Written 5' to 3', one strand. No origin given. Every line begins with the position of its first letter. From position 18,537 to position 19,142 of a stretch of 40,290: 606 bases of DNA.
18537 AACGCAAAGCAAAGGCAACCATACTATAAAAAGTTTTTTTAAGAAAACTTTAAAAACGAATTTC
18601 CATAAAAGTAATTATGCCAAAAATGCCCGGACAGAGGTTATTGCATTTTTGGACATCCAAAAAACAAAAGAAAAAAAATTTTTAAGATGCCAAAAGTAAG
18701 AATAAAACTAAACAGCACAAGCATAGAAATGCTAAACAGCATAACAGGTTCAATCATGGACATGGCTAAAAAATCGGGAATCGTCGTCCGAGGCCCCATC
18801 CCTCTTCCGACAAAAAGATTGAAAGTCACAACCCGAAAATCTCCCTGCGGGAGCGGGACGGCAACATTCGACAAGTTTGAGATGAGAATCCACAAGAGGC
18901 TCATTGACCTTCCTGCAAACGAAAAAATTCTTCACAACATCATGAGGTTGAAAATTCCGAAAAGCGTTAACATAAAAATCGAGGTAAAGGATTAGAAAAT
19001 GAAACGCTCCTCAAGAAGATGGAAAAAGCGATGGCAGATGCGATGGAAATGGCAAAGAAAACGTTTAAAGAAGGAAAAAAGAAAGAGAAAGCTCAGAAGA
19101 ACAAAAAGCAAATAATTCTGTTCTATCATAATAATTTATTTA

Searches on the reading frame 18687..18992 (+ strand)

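Call 20: search_protein_families(library=pfam, proteins=[window:18687-18992:+])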
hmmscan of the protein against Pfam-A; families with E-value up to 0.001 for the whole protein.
window:18687-18992:+ (102 aa): 1 family
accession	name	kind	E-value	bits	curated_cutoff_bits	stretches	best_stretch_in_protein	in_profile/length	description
PF00338.27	Ribosomal_S10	-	6.8e-28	97.3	21.2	1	5-99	1-98/98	Ribosomal protein S10p/S20e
